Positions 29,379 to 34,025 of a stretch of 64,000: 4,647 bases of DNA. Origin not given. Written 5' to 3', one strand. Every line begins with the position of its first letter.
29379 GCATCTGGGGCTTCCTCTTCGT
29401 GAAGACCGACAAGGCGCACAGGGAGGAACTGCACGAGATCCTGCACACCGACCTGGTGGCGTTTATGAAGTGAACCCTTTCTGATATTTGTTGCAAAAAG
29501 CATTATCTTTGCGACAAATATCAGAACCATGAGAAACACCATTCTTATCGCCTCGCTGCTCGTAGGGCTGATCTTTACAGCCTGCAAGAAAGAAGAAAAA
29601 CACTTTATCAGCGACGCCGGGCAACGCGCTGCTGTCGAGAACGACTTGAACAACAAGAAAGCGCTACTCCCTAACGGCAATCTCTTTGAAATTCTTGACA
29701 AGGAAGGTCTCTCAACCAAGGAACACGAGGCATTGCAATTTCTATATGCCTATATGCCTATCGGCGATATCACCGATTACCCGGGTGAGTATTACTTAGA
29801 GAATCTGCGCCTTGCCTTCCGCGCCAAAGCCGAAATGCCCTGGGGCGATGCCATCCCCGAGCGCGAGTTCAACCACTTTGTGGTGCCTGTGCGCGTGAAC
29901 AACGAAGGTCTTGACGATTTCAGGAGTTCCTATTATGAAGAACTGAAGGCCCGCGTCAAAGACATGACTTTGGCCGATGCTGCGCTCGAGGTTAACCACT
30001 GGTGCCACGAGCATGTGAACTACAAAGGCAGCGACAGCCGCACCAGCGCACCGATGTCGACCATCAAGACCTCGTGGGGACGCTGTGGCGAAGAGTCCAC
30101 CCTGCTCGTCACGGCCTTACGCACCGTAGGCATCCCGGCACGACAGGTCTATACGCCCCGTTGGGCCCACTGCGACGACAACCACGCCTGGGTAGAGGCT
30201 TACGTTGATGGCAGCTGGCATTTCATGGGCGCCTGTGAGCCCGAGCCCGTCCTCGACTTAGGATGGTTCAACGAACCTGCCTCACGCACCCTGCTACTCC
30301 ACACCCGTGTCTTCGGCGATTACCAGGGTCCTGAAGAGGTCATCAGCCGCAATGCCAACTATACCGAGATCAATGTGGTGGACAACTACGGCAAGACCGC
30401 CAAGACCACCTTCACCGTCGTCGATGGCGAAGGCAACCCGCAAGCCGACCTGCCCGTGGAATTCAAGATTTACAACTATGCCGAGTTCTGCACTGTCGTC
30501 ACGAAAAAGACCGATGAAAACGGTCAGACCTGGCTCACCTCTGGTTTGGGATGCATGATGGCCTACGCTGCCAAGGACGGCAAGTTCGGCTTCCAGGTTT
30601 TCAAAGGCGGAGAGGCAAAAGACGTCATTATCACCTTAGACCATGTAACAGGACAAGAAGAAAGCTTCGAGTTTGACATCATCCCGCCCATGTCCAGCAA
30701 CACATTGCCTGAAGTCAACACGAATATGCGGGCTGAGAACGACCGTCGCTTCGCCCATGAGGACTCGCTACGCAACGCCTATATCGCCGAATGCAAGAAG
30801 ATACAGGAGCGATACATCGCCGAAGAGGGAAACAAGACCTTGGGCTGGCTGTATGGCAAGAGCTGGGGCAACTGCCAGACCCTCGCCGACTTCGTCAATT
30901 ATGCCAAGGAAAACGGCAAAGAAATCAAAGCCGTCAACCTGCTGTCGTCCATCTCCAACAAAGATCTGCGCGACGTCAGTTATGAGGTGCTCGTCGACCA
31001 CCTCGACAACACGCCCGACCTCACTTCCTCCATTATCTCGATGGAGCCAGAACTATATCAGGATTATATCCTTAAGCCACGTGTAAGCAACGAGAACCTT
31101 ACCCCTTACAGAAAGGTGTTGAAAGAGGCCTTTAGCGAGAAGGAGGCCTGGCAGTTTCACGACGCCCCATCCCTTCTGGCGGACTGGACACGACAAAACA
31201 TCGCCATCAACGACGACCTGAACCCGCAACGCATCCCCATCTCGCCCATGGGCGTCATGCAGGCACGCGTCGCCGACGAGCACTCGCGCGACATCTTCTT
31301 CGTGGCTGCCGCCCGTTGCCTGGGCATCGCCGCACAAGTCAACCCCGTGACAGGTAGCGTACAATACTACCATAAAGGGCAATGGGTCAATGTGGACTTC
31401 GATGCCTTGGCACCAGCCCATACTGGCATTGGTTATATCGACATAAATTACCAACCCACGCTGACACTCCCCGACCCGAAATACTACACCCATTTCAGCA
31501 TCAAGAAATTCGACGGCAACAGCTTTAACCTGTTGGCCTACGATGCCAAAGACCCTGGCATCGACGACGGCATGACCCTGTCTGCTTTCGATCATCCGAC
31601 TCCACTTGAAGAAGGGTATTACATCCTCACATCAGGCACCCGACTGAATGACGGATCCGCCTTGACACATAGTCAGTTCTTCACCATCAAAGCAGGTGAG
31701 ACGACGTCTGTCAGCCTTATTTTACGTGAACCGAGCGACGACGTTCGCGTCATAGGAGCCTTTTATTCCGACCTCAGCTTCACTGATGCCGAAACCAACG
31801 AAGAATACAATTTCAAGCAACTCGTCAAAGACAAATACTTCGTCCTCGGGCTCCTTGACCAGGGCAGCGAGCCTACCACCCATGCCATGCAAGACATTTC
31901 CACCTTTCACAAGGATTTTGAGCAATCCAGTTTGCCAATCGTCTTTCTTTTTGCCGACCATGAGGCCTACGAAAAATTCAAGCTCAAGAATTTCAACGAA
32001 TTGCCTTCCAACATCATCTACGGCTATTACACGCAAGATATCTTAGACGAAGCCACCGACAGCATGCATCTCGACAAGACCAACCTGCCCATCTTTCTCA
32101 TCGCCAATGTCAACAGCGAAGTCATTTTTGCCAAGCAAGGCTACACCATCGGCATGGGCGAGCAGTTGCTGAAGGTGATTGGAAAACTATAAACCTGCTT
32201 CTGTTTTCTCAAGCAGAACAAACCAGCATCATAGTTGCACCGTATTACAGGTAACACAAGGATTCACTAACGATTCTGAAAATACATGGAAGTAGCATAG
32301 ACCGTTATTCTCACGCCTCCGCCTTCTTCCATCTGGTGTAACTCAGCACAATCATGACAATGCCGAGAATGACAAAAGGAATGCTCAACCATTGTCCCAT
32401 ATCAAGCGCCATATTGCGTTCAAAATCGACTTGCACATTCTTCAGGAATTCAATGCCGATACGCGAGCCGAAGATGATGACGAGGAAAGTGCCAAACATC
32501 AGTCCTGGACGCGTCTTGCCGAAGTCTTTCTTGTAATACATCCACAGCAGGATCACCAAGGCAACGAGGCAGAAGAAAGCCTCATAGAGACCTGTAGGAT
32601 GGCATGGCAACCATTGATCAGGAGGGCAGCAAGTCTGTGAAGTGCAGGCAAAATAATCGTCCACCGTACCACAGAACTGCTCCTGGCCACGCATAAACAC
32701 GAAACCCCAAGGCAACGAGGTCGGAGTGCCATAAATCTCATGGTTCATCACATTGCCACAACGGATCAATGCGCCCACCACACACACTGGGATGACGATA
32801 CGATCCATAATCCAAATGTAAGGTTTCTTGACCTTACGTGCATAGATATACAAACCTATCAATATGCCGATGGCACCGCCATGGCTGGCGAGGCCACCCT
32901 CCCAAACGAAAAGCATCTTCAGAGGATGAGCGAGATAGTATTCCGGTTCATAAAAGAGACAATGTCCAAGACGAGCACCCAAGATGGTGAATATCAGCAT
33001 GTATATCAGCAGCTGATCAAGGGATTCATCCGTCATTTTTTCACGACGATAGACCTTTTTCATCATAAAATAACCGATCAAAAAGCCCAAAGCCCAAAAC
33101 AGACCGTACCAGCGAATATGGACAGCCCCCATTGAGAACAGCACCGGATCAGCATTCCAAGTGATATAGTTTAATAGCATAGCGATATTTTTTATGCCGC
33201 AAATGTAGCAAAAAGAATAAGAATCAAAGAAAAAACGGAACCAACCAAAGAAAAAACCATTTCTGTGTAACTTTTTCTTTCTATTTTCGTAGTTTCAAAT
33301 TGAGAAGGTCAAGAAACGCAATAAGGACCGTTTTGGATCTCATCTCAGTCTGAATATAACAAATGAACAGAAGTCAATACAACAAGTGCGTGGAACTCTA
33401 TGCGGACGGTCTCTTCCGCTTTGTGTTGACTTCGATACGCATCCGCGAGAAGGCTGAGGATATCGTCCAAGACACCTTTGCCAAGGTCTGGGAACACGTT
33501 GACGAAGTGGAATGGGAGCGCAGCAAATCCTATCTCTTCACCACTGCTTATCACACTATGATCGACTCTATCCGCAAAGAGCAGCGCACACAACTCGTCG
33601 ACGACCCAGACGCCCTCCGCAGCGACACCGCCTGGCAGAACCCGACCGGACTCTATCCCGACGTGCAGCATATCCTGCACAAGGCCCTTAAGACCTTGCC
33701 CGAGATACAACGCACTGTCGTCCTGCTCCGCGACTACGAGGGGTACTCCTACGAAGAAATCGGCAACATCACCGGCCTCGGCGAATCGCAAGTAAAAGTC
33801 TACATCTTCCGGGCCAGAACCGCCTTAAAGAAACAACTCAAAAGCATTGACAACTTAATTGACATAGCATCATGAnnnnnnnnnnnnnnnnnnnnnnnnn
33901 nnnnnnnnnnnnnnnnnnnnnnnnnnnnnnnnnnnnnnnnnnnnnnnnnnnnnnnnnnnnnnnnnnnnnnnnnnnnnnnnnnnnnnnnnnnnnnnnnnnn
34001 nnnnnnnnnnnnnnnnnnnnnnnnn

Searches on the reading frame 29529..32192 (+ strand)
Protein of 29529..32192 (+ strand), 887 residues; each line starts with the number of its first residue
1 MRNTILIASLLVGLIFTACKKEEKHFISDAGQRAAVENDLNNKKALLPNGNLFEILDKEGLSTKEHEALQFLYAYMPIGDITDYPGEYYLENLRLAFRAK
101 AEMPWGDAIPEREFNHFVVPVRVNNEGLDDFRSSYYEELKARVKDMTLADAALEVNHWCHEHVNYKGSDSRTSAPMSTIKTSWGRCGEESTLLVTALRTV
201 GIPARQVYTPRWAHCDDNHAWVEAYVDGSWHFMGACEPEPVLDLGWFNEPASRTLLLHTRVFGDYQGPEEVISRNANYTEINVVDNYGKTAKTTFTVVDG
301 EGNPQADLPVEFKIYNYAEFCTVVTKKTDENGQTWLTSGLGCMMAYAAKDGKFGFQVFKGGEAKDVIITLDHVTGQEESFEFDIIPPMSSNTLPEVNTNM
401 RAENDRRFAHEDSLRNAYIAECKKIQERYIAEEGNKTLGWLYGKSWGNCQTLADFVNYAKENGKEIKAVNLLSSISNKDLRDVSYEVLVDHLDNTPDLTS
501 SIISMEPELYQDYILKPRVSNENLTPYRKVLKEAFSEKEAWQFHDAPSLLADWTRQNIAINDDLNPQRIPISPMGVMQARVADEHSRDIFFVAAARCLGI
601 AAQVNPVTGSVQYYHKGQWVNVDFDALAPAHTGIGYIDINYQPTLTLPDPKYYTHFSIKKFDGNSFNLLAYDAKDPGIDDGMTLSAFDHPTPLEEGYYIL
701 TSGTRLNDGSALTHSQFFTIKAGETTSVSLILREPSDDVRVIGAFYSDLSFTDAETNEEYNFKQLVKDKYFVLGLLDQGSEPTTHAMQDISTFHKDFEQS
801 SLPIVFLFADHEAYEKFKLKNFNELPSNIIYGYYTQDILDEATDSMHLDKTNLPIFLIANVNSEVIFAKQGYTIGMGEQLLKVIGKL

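Call 62: search_protein_families(library=pfam, proteins=[window:29529-32192:+], max_evalue=0.0001)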
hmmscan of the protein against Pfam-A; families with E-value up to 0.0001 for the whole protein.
window:29529-32192:+ (887 aa): 2 families
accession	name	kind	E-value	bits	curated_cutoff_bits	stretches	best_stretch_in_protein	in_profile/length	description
PF01841.26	Transglut_core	-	2.9e-23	82.6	23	1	142-231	6-104/108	Transglutaminase-like superfamily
PF02369.22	Big_1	-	2e-05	25.1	34.9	1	280-334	8-62/93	Bacterial Ig-like domain (group 1)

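Call 63: search_protein_families(library=ncbifam, proteins=[window:29529-32192:+], max_evalue=0.001)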
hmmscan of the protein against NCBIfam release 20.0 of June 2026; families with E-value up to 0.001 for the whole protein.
window:29529-32192:+ (887 aa): 0 families

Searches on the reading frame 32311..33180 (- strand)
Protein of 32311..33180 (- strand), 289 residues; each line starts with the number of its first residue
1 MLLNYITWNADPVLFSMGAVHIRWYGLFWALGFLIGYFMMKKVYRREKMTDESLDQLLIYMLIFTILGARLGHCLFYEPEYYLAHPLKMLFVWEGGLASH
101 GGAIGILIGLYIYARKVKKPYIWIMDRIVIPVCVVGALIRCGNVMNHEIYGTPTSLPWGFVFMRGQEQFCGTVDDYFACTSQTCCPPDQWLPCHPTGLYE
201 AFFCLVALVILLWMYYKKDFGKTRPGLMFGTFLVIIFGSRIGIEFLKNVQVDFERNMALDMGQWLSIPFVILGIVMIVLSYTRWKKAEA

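Call 62: search_protein_families(library=pfam, proteins=[window:32311-33180:-], max_evalue=0.0001)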
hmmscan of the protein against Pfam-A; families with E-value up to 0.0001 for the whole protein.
window:32311-33180:- (289 aa): 1 family
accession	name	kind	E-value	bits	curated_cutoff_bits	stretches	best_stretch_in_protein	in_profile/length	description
PF01790.23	LGT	-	4e-69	233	24.9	1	12-278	1-239/240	Prolipoprotein diacylglyceryl transferase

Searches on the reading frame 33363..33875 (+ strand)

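Call 62: search_protein_families(library=pfam, proteins=[window:33363-33875:+], max_evalue=0.0001)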
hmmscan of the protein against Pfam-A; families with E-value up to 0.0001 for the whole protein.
window:33363-33875:+ (170 aa): 3 families
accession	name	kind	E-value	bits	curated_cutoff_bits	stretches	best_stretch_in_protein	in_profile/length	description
PF08281.18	Sigma70_r4_2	-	1.5e-16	60.2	25.7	1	104-155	3-54/54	Sigma-70, region 4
PF04542.20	Sigma70_r2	-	5.5e-13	49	24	1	10-76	2-71/71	Sigma-70 region 2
PF04545.22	Sigma70_r4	-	3.4e-12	46.1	24.1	1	108-157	1-50/50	Sigma-70, region 4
